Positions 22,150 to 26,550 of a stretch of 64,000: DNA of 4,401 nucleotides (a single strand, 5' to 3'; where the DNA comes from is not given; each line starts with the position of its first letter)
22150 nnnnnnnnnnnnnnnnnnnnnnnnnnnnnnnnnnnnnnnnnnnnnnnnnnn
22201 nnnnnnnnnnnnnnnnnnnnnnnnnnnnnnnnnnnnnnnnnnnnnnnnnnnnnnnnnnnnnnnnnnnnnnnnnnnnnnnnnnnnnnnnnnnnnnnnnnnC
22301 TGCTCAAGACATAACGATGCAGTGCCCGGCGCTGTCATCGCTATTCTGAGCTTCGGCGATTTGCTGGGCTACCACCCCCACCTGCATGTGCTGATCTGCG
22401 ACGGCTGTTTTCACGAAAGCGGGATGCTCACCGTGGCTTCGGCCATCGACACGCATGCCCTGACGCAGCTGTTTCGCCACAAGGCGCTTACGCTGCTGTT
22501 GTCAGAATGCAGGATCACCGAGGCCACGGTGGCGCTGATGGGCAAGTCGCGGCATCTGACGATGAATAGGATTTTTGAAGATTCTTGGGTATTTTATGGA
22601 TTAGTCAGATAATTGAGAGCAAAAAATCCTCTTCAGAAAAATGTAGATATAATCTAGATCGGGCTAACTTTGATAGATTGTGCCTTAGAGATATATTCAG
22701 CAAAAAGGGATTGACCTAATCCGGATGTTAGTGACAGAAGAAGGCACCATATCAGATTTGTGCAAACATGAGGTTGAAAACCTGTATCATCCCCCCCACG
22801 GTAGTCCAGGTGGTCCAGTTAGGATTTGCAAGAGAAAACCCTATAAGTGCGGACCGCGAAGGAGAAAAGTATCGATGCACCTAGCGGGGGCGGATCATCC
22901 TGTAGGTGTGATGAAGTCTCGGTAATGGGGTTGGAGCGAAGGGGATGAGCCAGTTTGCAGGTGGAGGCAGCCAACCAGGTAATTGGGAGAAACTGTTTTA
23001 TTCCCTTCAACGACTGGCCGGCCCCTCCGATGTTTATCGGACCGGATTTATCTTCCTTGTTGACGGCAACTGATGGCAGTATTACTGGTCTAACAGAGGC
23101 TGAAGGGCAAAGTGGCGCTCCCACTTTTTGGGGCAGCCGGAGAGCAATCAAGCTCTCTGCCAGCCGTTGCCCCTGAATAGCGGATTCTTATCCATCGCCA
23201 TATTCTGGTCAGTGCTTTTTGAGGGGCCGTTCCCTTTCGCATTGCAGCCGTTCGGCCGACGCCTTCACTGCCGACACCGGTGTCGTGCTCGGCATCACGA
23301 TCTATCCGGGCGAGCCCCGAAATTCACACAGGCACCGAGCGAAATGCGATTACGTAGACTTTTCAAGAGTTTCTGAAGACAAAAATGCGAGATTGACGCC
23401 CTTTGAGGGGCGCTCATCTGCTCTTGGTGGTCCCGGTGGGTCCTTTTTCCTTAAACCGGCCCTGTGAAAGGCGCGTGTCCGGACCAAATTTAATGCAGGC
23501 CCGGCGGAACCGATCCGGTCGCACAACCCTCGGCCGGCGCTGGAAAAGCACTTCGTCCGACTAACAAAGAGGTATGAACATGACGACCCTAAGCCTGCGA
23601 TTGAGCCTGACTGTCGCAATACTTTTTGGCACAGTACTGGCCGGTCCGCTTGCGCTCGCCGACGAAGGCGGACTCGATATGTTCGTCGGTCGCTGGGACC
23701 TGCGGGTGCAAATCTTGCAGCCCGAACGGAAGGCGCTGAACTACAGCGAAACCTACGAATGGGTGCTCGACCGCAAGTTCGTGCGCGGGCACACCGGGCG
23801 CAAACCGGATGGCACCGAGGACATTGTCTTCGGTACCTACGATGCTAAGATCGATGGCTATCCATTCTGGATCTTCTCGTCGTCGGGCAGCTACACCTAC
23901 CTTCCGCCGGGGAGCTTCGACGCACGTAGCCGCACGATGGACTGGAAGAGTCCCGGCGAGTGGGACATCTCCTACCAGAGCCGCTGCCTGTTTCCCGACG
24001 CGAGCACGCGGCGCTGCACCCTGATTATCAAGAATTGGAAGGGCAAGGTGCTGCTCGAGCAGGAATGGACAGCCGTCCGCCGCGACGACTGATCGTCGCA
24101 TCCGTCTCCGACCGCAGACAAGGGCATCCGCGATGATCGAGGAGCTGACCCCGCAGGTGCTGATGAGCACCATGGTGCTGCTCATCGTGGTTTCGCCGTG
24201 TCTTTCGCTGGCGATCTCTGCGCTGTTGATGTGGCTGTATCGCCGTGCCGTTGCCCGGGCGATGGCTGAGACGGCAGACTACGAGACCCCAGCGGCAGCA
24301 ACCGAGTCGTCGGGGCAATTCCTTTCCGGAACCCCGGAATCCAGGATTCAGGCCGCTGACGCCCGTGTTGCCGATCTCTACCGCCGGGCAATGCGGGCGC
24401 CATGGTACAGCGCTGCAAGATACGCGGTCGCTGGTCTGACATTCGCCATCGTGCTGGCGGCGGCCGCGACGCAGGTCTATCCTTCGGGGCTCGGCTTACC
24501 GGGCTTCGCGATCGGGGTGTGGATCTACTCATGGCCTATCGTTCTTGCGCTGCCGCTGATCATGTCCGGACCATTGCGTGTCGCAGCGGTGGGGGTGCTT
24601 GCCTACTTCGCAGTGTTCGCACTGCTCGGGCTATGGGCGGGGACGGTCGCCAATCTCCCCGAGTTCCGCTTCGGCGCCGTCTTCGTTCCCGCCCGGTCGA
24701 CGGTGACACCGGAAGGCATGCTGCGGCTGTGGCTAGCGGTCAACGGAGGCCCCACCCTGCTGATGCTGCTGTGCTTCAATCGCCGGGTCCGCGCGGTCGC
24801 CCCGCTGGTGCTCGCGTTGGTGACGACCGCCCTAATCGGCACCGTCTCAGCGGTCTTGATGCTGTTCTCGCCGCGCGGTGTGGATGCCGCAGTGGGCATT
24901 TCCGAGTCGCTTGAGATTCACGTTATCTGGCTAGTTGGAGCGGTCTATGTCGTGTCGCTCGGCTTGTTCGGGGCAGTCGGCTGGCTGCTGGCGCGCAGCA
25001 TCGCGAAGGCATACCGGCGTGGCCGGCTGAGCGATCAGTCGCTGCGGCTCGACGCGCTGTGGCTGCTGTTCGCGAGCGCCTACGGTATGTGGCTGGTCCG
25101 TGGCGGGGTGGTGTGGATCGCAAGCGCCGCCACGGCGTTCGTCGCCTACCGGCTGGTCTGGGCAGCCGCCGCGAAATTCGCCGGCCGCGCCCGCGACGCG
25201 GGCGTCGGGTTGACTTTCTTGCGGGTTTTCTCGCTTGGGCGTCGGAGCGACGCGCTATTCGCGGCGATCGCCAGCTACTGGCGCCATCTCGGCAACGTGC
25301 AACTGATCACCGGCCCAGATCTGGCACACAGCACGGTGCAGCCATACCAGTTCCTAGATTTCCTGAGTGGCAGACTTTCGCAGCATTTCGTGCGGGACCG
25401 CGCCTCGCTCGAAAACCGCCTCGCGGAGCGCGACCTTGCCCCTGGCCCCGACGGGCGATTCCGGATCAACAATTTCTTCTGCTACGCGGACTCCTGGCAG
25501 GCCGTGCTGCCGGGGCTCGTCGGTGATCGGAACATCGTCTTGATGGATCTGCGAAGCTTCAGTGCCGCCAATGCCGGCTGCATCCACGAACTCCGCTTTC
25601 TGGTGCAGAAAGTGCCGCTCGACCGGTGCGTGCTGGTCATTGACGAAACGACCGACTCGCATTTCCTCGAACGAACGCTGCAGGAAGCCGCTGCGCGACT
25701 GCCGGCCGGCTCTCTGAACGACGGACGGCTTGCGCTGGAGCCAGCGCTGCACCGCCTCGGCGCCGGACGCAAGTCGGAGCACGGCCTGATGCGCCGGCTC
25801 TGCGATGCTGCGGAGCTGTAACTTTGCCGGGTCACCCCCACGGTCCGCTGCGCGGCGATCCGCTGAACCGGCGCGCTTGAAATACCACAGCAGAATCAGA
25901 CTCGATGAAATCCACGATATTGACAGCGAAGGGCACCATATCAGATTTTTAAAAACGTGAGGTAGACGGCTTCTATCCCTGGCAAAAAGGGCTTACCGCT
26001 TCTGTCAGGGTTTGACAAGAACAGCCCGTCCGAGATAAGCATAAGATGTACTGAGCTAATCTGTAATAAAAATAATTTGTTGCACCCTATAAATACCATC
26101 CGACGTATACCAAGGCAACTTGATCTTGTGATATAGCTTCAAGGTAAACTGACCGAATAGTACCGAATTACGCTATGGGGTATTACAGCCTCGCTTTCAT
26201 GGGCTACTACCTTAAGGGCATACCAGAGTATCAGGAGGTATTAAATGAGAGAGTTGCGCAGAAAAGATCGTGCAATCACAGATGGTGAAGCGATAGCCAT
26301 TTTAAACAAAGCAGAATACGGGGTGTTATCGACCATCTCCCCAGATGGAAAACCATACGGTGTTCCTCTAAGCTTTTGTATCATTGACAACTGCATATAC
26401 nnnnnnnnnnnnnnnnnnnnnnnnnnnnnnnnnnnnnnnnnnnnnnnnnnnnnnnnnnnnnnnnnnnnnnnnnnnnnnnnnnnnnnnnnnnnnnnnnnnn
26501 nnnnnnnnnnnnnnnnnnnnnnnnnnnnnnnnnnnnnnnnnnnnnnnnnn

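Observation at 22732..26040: Diverged ~120-nt direct repeats bracket a 3.2-kb module (structured RNA + two genes)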

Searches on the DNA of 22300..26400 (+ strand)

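Call 6: search_rna_families(source=window, start=22300, end=26400, threshold=evalue, max_evalue=10, show_alignments=3)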
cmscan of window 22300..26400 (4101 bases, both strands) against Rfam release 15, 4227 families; matches with E-value up to 10: 3.
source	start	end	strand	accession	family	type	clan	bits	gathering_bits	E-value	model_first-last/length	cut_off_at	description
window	24360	24399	+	RF00498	EAV_LTH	Cis-reg; leader;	-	21.1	70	0.12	1-45/45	no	Equine arteritis virus leader TRS hairpin (LTH)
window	24552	24587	-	RF01325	CRISPR-DR12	Gene; CRISPR;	-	17.9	37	4.5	1-30/30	no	CRISPR RNA direct repeat element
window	25595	25767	-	RF02836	Bcj14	Gene; sRNA;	-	16.6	59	9.8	1-171/171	no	Burkholderia RNA 14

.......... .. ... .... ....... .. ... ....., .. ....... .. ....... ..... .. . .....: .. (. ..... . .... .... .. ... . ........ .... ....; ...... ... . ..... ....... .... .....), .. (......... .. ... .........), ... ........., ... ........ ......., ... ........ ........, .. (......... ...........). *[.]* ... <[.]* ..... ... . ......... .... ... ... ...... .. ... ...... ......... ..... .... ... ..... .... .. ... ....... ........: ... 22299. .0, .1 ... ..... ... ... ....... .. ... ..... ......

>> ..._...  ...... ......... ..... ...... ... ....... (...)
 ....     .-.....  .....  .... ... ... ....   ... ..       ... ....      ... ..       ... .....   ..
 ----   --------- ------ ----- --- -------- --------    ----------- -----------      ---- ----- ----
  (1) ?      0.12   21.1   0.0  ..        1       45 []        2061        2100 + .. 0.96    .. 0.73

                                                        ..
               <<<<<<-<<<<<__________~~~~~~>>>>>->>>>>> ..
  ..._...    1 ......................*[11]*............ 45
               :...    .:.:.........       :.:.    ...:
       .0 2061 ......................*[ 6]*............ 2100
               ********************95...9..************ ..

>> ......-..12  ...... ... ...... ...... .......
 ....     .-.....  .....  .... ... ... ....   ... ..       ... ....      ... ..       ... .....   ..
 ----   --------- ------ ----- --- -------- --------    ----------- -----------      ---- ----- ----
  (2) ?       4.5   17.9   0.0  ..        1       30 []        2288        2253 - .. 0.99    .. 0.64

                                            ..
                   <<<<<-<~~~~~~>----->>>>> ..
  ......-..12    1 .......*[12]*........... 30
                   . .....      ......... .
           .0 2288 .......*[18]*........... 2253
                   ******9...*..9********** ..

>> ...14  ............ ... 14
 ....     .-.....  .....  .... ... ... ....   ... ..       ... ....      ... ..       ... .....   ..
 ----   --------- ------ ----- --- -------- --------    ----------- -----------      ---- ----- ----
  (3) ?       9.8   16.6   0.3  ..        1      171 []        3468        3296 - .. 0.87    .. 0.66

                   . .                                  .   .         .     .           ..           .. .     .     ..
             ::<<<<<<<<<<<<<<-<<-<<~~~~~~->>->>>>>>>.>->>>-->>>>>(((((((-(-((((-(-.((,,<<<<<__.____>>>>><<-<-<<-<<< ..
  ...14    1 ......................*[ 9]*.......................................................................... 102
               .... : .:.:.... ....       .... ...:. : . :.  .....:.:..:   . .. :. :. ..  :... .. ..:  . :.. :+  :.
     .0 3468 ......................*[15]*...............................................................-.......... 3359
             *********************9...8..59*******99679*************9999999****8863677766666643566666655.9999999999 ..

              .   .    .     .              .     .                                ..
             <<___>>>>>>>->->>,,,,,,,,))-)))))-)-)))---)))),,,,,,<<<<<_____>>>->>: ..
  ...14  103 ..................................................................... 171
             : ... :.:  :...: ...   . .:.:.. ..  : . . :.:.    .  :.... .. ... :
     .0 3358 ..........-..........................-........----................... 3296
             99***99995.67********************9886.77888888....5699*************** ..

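Call 7: search_dna_similar(query=window:22300-26400:+, collection=plasmids, mode=near)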
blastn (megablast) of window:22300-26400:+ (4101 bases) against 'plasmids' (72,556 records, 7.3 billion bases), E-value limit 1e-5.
No match.

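Call 92: search_dna_similar(query=window:25871-26140:+, collection=plasmids, mode=distant, max_evalue=0.001)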
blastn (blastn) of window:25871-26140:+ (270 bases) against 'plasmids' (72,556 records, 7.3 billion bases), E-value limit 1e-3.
No match.

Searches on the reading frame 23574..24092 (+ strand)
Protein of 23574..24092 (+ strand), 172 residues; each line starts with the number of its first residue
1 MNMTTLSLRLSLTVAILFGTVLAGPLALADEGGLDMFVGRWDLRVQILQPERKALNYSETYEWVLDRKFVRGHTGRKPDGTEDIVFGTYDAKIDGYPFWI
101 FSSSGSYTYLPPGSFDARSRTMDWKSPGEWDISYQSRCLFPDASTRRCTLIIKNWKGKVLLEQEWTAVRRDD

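Call 8: search_protein_families(library=pfam, proteins=[window:23574-24092:+], max_evalue=0.01)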
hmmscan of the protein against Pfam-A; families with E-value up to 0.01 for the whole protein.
window:23574-24092:+ (172 aa): 0 families

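Call 43: search_protein_families(library=ncbifam, proteins=[window:23574-24092:+], max_evalue=0.01)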
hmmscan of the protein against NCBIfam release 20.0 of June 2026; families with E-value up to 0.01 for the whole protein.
window:23574-24092:+ (172 aa): 0 families

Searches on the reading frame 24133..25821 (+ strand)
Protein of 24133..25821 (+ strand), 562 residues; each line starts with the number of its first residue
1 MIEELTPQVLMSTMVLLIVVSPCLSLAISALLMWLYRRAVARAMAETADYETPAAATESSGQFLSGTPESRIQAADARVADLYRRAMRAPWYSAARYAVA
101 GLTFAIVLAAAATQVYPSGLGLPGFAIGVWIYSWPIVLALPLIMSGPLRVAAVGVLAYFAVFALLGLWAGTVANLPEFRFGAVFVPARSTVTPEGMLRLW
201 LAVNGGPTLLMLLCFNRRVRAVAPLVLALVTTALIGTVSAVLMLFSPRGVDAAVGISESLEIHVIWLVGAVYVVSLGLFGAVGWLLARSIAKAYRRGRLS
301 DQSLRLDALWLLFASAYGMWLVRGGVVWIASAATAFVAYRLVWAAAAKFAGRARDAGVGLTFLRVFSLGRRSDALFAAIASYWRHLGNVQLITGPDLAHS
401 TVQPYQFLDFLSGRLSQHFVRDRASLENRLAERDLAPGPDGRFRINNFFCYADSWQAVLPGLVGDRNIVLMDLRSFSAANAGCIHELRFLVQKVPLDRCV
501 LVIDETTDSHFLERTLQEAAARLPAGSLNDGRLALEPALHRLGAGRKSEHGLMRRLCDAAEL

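Call 8: search_protein_families(library=pfam, proteins=[window:24133-25821:+], max_evalue=0.01)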
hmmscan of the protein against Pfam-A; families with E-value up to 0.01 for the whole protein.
window:24133-25821:+ (562 aa): 0 families

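Call 43: search_protein_families(library=ncbifam, proteins=[window:24133-25821:+], max_evalue=0.01)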
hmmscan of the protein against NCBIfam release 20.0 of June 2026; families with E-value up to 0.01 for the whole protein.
window:24133-25821:+ (562 aa): 0 families
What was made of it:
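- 23041..25830 (+): Cargo unit: a leader plus a 172-aa gene (23574-24092, predicted secreted) and a 562-aa gene (24133-25821, predicted membrane protein). Neither has a Pfam or NCBIfam family. No families found (calls 8, 43).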

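Call 63: find_encoding_contigs(protein=window:24133-25821:+, flank=10000, max_places=6)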
Protein window:24133-25821:+ (562 aa): 2 contigs read that carry it; 2 places shown.
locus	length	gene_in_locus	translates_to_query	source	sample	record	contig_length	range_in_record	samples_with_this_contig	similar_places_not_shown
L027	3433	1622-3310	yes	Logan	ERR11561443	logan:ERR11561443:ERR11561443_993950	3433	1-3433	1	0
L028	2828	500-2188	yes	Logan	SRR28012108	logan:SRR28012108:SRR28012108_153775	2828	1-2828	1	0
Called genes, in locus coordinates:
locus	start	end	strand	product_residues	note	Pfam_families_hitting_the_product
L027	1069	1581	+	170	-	-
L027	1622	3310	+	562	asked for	-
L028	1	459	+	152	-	?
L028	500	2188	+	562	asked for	-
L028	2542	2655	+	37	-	-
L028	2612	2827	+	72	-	?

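Call 65: find_homologous_proteins(query=window:24133-25818:+)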
Query window:24133-25818:+ (562 aa): 342 proteins with E <= 0.001 among 8000 candidates; the best 120 are listed.
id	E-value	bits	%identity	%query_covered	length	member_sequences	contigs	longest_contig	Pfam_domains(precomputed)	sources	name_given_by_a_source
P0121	0.0e+0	1224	100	100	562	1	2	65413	-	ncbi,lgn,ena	-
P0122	0.0e+0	1067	88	100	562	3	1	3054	-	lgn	-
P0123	0.0e+0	1067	88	100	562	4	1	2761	-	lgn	-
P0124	5.4e-274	928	76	100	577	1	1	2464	-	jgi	-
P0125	5.5e-253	859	78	92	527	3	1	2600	-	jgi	jgi:hypothetical protein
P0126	5.1e-240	816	68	100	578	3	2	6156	-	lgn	-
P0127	3.7e-233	793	66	99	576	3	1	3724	-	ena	-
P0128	1.4e-228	778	66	100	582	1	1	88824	-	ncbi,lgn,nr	ncbi:MAG: hypothetical protein Q7J47_15365 [Azoarcus sp.]|nr:hypothetical protein [Azoarcus sp.]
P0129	3.2e-212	724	61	100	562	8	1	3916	-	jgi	jgi:hypothetical protein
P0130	7.0e-211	720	61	100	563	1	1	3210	-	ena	-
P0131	3.7e-210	717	60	100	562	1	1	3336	-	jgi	-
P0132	2.6e-209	715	61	100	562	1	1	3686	-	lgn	-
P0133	1.4e-207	709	58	100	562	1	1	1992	-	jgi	-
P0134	9.8e-207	706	60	100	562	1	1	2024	-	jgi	jgi:hypothetical protein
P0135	5.9e-203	694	60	99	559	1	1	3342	-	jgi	jgi:hypothetical protein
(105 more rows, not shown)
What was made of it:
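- Tried and rejected: I first took the host for a betaproteobacterium on the basis of the 562-aa protein's relatives (call 65).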

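Call 66: find_encoding_contigs(protein=P0128, flank=6000, max_places=2)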
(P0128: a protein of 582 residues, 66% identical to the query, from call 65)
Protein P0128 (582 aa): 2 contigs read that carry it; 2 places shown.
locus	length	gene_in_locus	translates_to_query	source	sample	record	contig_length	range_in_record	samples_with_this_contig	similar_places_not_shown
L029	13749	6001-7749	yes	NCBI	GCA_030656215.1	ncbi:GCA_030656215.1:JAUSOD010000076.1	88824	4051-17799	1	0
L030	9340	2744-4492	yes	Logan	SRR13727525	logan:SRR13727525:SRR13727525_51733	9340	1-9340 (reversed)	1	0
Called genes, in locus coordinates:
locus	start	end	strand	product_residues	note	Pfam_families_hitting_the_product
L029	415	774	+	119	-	PF08818:DUF1801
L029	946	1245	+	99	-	PF01909:NTP_transf_2, PF18765:Polbeta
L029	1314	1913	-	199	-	-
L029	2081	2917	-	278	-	-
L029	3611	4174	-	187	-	-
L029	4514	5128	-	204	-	PF13489:Methyltransf_23, PF13847:Methyltransf_31, PF08241:Methyltransf_11, PF08242:Methyltransf_12, PF13649:Methyltransf_25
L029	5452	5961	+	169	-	-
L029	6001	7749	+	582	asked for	-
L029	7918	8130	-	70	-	PF11809:DUF3330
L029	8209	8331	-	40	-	-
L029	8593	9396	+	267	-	PF13676:TIR_2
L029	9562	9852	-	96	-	-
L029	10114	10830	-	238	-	PF01227:GTP_cyclohydroI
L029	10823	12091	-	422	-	PF00278:Orn_DAP_Arg_deC, PF02784:Orn_Arg_deC_N, PF01168:Ala_racemase_N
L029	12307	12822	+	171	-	PF01288:HPPK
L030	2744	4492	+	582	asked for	-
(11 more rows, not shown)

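Call 67: find_encoding_contigs(protein=P0126, flank=6000, max_places=2)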
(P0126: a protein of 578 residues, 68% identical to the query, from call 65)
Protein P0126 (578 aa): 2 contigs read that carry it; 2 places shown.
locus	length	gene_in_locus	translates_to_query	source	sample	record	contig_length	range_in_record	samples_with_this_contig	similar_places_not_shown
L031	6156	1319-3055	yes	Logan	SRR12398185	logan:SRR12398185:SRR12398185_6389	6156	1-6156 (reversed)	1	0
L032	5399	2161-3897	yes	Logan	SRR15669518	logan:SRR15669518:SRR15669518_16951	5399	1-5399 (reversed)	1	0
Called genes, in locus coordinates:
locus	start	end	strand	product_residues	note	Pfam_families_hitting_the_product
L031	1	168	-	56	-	?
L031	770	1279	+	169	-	-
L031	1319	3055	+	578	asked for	-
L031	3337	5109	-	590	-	-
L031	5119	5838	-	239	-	-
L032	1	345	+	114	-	?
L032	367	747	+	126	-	-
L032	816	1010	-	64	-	-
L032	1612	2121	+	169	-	-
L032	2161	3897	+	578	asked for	-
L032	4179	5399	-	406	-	?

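Call 71: find_encoding_contigs(protein=P0122, flank=6000, max_places=3)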
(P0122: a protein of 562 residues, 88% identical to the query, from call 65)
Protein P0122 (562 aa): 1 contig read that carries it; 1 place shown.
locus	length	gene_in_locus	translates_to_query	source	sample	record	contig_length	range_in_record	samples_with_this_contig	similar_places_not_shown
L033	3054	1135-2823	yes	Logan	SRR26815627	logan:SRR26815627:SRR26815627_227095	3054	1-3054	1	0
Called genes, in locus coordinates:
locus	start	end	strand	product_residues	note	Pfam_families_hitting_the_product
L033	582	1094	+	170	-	-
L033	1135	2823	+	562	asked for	-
